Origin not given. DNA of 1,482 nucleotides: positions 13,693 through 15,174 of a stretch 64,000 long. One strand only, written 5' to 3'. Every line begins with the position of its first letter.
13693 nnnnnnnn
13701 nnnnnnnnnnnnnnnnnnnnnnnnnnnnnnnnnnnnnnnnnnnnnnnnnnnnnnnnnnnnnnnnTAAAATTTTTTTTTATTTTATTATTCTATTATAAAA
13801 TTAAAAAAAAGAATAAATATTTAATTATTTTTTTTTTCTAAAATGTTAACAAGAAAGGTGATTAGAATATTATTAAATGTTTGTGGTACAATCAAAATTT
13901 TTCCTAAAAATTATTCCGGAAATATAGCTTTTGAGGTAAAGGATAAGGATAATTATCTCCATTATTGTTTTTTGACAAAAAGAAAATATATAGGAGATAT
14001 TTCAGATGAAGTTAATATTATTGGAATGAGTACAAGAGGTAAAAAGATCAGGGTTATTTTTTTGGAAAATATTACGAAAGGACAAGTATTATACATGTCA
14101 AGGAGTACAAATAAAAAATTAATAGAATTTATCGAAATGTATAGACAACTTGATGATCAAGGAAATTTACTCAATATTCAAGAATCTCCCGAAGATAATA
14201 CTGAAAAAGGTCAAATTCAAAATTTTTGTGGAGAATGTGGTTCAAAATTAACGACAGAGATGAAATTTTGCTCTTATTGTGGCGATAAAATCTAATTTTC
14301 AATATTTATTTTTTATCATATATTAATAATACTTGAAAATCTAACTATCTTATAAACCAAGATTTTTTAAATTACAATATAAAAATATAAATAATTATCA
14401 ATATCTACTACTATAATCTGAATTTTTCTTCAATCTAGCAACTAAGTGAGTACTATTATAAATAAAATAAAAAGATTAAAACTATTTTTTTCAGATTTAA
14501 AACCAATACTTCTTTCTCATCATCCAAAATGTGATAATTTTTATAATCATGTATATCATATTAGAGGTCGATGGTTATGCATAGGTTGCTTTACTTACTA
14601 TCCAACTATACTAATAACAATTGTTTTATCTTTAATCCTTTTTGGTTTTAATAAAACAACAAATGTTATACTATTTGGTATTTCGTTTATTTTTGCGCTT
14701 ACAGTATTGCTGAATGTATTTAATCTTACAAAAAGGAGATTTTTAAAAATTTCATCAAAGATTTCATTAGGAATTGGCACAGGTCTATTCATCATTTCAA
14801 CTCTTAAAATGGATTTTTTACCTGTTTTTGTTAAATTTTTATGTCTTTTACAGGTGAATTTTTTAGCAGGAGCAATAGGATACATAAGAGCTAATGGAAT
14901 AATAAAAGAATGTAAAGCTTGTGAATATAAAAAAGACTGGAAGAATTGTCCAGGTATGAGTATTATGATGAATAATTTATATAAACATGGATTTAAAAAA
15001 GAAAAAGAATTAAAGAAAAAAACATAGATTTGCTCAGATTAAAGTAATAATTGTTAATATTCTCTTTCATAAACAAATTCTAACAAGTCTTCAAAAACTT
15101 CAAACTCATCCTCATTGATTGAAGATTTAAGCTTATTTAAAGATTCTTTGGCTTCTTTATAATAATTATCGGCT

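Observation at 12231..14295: Triplicated tandem family: OB-fold-like domain, two TM helices and a zinc ribbon, with the third copy soluble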

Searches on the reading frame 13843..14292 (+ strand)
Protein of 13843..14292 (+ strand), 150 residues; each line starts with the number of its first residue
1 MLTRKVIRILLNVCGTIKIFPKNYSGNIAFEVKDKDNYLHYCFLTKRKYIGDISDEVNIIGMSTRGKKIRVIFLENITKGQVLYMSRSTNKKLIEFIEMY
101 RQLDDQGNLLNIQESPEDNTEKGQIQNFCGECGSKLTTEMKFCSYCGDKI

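Call 4: search_protein_families(library=pfam, proteins=[window:13843-14292:+], max_evalue=1)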
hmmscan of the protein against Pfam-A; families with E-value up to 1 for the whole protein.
window:13843-14292:+ (150 aa): 15 families
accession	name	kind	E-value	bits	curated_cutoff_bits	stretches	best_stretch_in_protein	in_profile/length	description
PF13240.11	Zn_Ribbon_1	-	4.5e-06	26.7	25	1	128-149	1-22/23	zinc-ribbon domain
PF13248.11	Zn_ribbon_3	-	6.5e-05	22.7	27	1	129-150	5-26/26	zinc-ribbon domain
PF12773.13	DZR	-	0.00019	22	27.3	1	126-147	12-31/45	Double zinc ribbon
PF10571.15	UPF0547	-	0.0021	18.6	29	1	129-147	3-21/26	Uncharacterised protein family UPF0547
PF24460.1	DUF7575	-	0.0026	17.5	28.5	1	129-148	6-25/28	Domain of unknown function (DUF7575)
PF17032.10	Zn_ribbon_15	-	0.0057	17.9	28.9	1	98-147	51-73/73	zinc-ribbon family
PF09297.16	Zn_ribbon_NUD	-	0.0076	16.4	24.8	0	127-136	4-13/32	NADH pyrophosphatase zinc ribbon domain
PF04570.20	zf-FLZ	-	0.022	14.6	23.4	0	120-149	7-36/54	zinc-finger of the FCS-type, C2-C2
PF10083.14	DUF2321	-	0.03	14.4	24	1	119-145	19-45/157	Uncharacterized protein conserved in bacteria (DUF2321)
PF18912.6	DZR_2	-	0.064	13.5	27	1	124-148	19-44/56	Double zinc ribbon domain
PF06463.18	Mob_synth_C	-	0.085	13.2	37.4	1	85-146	14-75/128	Molybdenum Cofactor Synthesis C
PF13689.11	DUF4154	-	0.1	13.1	24.9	1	36-123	24-107/143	YfiR/HmsC-like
PF02081.20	TrpBP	-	0.14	12.5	21.3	1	54-84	12-41/69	Tryptophan RNA-binding attenuator protein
PF21964.2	NSF_ATPase_lid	-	0.16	12.5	27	0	91-106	40-55/68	NSF, AAA+ ATPase lid domain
PF14803.11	Zn_ribbon_Nudix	-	0.31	11.4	25.6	0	127-138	1-12/34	Nudix N-terminal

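Call 33: predict_structure(alignment_id=A4)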
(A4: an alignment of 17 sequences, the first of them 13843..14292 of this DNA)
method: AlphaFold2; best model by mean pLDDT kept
length: 150 residues; sequences in the alignment: 17
mean_pLDDT: 86.1   pTM: 0.65
mean pLDDT of the five models: 86.1, 85.7, 84.7, 83.4, 83.1
residues with pLDDT >= 90: 86; 70-90: 44; 50-70: 12; < 50: 8
segments of 3 or more residues with pLDDT < 50: 121-123
pLDDT, mean of each block of 10 residues (from residue 1): 74 96 87 97 93 97 92 96 88 91 84 51 67 87 90
secondary structure, 60 per line:
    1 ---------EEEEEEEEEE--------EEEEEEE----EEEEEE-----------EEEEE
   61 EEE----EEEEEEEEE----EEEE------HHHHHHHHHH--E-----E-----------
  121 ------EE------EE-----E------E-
elements in order: E10-19 E28-34 E39-44 E56-63 E68-76 E81-84 H91-100

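Call 40: fold_search(model_id=the predicted structure, library=pdb)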
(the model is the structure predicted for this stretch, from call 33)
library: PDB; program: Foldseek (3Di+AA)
matches with E <= 10: 977; with E <= 0.001: 0
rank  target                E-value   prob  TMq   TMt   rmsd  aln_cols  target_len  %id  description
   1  8txr_B                1.2e-03  1.00  0.37  0.20  10.7       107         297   16  E. coli ExoVII(H238A) (released 2024-01-31)
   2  3kf6_B                2.0e-03  1.00  0.33  0.45   9.1        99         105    9  Crystal structure of S. pombe Stn1-ten1 complex (released 2009-12-22)
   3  3kdf_A                3.3e-03  1.00  0.37  0.47   9.3       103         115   14  X-ray Crystal Structure of the Human Replication Protein A Complex from Wheat Germ Cell Free Expression (released 2009-12-01)
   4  8txr_C                3.3e-03  1.00  0.36  0.14   7.2       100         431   14  E. coli ExoVII(H238A) (released 2024-01-31)
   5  2pi2_E                3.9e-03  1.00  0.37  0.46   9.4       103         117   14  Full-length Replication protein A subunits RPA14 and RPA32 (released 2007-10-16)
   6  3k0x                  4.1e-03  1.00  0.37  0.53   7.4        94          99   15  Crystal structure of telomere capping protein Ten1 from Saccharomyces pombe (released 2009-10-27)
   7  8rk2_C                4.1e-03  1.00  0.36  0.46   9.6       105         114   13  Human Replication protein A (RPA; trimeric core) - ssDNA complex (released 2024-04-24)
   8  1quq_D                4.3e-03  1.00  0.35  0.44   9.3       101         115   15  COMPLEX OF REPLICATION PROTEIN A SUBUNITS RPA14 AND RPA32 (released 1999-08-13)
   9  5vl1_D                4.6e-03  1.00  0.34  0.12   3.1        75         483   17  Crystal Structure of Lysyl-tRNA Synthetase from Mycobacterium ulcerans complexed with L-lysine (released 2017-05-10)
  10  5vl1_C                4.8e-03  1.00  0.33  0.11   3.2        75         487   19  Crystal Structure of Lysyl-tRNA Synthetase from Mycobacterium ulcerans complexed with L-lysine (released 2017-05-10)
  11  2pqa_C                4.8e-03  1.00  0.36  0.41   7.4        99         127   12  Crystal Structure of Full-length Human RPA 14/32 Heterodimer (released 2007-11-13)
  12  8ce8_E                4.8e-03  1.00  0.37  0.36   8.8       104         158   12  Cytochrome c maturation complex CcmABCDE (released 2023-09-06)
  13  8txr_A                5.4e-03  1.00  0.34  0.14  11.3       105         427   16  E. coli ExoVII(H238A) (released 2024-01-31)
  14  5zh4_B                6.1e-03  1.00  0.35  0.12  12.8       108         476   11  CRYSTAL STRUCTURE OF PfKRS WITH INHIBITOR CLADO-7 (released 2018-06-27)
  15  9pd4_O                7.2e-03  1.00  0.35  0.28   7.5        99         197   12  NER dual incision complex - DuIM (released 2026-02-18)
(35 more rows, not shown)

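Call 41: search_protein_families(library=pfam, alignment_id=A4, max_evalue=1)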
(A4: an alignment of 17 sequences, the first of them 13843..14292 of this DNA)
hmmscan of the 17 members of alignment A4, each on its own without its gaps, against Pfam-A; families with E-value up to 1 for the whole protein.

A. member 1, window:13843-14292:+ (150 aa): 15 families
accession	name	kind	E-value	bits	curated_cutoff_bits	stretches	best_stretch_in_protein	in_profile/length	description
PF13240.11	Zn_Ribbon_1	-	4.5e-06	26.7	25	1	128-149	1-22/23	zinc-ribbon domain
PF13248.11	Zn_ribbon_3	-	6.5e-05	22.7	27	1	129-150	5-26/26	zinc-ribbon domain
PF12773.13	DZR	-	0.00019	22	27.3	1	126-147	12-31/45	Double zinc ribbon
PF10571.15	UPF0547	-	0.0021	18.6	29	1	129-147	3-21/26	Uncharacterised protein family UPF0547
PF24460.1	DUF7575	-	0.0026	17.5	28.5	1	129-148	6-25/28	Domain of unknown function (DUF7575)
PF17032.10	Zn_ribbon_15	-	0.0057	17.9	28.9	1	98-147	51-73/73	zinc-ribbon family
PF09297.16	Zn_ribbon_NUD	-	0.0076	16.4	24.8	0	127-136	4-13/32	NADH pyrophosphatase zinc ribbon domain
PF04570.20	zf-FLZ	-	0.022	14.6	23.4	0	120-149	7-36/54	zinc-finger of the FCS-type, C2-C2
PF10083.14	DUF2321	-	0.03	14.4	24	1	119-145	19-45/157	Uncharacterized protein conserved in bacteria (DUF2321)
PF18912.6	DZR_2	-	0.064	13.5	27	1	124-148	19-44/56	Double zinc ribbon domain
PF06463.18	Mob_synth_C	-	0.085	13.2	37.4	1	85-146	14-75/128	Molybdenum Cofactor Synthesis C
PF13689.11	DUF4154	-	0.1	13.1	24.9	1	36-123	24-107/143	YfiR/HmsC-like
PF02081.20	TrpBP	-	0.14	12.5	21.3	1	54-84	12-41/69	Tryptophan RNA-binding attenuator protein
PF21964.2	NSF_ATPase_lid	-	0.16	12.5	27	0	91-106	40-55/68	NSF, AAA+ ATPase lid domain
PF14803.11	Zn_ribbon_Nudix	-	0.31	11.4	25.6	0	127-138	1-12/34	Nudix N-terminal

B. families by the number of members that match (of 17 scanned): 120 families (the first 25 are shown)
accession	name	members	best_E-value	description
PF12773.13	DZR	16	3.2e-06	Double zinc ribbon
PF13248.11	Zn_ribbon_3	16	5.4e-06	zinc-ribbon domain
PF17032.10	Zn_ribbon_15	16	7.5e-05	zinc-ribbon family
PF13240.11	Zn_Ribbon_1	15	2.9e-08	zinc-ribbon domain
PF24460.1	DUF7575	15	7.5e-05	Domain of unknown function (DUF7575)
PF14803.11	Zn_ribbon_Nudix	13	0.002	Nudix N-terminal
PF18912.6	DZR_2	13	0.0032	Double zinc ribbon domain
PF10571.15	UPF0547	11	0.00026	Uncharacterised protein family UPF0547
PF09297.16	Zn_ribbon_NUD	9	0.00037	NADH pyrophosphatase zinc ribbon domain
PF24463.1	DUF7577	8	0.0063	Domain of unknown function (DUF7577)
PF20990.2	DUF2207_C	7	0.00016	Predicted membrane protein (DUF2207) C-terminal domain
PF01155.25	HypA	6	0.031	Hydrogenase/urease nickel incorporation, metallochaperone, hypA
PF13920.12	zf-C3HC4_3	5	0.0085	Zinc finger, C3HC4 type (RING finger)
PF01529.25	DHHC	5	0.018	DHHC palmitoyltransferase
PF22400.1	DUF6980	4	0.018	Domain of unknown function (DUF6980)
PF12172.15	zf-ChsH2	3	0.0062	ChsH2, rubredoxin-like zinc ribbon domain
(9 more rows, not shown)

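Call 50: search_protein_families(library=ncbifam, proteins=[window:13843-14292:+], max_evalue=1)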
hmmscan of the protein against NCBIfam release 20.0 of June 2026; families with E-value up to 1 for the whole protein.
window:13843-14292:+ (150 aa): 2 families
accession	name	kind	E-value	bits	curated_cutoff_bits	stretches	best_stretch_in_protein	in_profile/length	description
NF045510.1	4Cys_prefix_kin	domain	0.028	14.7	24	1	125-136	15-26/26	4-Cys prefix domain-containing protein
NF009724.0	PRK13251.1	equivalog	0.076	12.7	117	1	54-84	17-46/76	trp RNA-binding attenuation protein MtrB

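Call 58: search_protein_families(library=padloc, proteins=[window:13843-14292:+], max_evalue=1)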
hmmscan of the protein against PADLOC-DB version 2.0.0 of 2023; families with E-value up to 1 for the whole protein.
window:13843-14292:+ (150 aa): 1 family
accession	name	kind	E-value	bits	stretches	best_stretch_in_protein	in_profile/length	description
PDLC01523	Csx19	-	0.0033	15.8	1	22-95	5-79/121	CAS-III-D; effector_UNK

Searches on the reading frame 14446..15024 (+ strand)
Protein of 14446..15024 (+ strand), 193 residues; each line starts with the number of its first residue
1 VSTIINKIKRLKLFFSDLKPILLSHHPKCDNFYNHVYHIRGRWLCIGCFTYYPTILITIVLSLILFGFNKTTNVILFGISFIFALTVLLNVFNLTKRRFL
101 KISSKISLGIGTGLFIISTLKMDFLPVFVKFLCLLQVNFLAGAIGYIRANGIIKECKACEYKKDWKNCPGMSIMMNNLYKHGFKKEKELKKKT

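Call 4: search_protein_families(library=pfam, proteins=[window:14446-15024:+], max_evalue=1)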
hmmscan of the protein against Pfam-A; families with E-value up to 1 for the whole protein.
window:14446-15024:+ (193 aa): 1 family
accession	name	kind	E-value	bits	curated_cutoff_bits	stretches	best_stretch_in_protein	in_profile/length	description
PF09843.14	DUF2070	-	0.22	10.2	30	1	54-129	17-154/561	Predicted membrane protein (DUF2070)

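Call 50: search_protein_families(library=ncbifam, proteins=[window:14446-15024:+], max_evalue=1)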
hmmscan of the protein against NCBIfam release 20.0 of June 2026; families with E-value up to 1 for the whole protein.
window:14446-15024:+ (193 aa): 0 families

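Call 51: find_homologous_proteins(query=window:14446-15024:+, max_evalue=0.001)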
Query window:14446-15024:+ (193 aa): 41 proteins with E <= 0.001 among 334 candidates.
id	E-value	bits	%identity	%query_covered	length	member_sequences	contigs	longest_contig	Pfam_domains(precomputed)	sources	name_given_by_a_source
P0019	2.3e-123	428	100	100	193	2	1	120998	-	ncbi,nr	ncbi:MAG: hypothetical protein KGD63_11000 [Candidatus Lokiarchaeota archaeon]|nr:hypothetical prote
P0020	6.8e-91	322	76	90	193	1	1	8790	-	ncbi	-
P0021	1.9e-89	317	74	97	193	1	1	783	-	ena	-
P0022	7.4e-89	315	74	92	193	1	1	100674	-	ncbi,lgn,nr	ncbi:MAG: hypothetical protein JXA99_04760 [Candidatus Lokiarchaeota archaeon]|nr:hypothetical prote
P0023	2.1e-84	300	68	100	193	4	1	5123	-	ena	-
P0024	8.6e-63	230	59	92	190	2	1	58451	-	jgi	-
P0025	1.3e-62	229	57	93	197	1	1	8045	-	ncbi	-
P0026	1.3e-61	226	53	96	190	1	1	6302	-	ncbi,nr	ncbi:MAG: hypothetical protein GF311_23130 [Candidatus Lokiarchaeota archaeon]|nr:hypothetical prote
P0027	4.7e-59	218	54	92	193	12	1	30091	-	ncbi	ncbi:hypothetical protein ES706_03250 [subsurface metagenome]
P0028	1.3e-57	213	51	92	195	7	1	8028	-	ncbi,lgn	-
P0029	3.0e-56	209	53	94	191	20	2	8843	-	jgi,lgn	-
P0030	6.4e-56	207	55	95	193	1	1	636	-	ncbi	-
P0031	7.3e-56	207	54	97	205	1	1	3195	-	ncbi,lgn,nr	ncbi:MAG: hypothetical protein EU521_01890 [Promethearchaeota archaeon]|nr:MAG: hypothetical protein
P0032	8.6e-56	207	51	97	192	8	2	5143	-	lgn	-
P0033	1.3e-55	206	53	94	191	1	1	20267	-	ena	-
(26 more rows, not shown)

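Call 56: search_protein_families(library=pfam, alignment_id=A7, max_evalue=10)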
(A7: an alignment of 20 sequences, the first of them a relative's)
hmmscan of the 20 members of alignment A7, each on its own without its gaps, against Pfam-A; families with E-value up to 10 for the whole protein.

A. member 1, P0019 (193 aa): 1 family
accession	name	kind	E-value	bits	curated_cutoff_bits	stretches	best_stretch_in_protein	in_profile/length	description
PF09843.14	DUF2070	-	0.22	10.2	30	1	54-129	17-154/561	Predicted membrane protein (DUF2070)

B. families by the number of members that match (of 20 scanned): 12 families
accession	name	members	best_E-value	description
PF08073.18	CHDNT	3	0.062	CHDNT (NUC034) domain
PF12822.12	ECF_trnsprt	1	0.034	ECF transporter, substrate-specific component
PF05360.19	YiaAB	1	0.036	yiaA/B two helix domain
PF21020.4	Spectrin_4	1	0.16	Spectrin-like repeat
PF15106.11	TMEM156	1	0.18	TMEM156 protein family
PF10567.14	Nab6_mRNP_bdg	1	0.19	RNA-recognition motif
PF09843.14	DUF2070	1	0.22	Predicted membrane protein (DUF2070)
PF19590.4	TrbL_3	1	0.31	TrbL/VirB6 plasmid conjugal transfer like protein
PF19506.4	DUF6040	1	0.42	Family of unknown function (DUF6040)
PF12233.13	p12I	1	1.9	Human adult T cell leukemia/lymphoma virus protein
PF00951.23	Arteri_Gl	1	2.2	Arterivirus GL envelope glycoprotein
PF06398.17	Pex24p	1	5.4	Integral peroxisomal membrane peroxin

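Call 57: search_solved_structures(query=A7, max_evalue=10)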
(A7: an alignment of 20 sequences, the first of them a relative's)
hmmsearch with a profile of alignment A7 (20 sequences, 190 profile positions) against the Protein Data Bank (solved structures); distinct sequences matched with E-value up to 10: 5.
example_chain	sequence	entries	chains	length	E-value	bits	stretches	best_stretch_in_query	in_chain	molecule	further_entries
9kcl_N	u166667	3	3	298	1.3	11.9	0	100-137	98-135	Protein NDRG3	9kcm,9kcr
6l4h_A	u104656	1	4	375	2.3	11.1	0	100-137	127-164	Protein NDRG3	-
2odv_A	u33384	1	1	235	2.4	11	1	9-46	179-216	Plectin 1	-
2odu_A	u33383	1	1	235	2.5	11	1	9-46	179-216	Plectin 1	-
6u8y_B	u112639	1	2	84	7.8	9.4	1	103-147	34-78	Monovalent cation/H+ antiporter subunit F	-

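Call 58: search_protein_families(library=padloc, proteins=[window:14446-15024:+], max_evalue=1)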
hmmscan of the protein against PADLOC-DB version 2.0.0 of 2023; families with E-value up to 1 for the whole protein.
window:14446-15024:+ (193 aa): 0 families
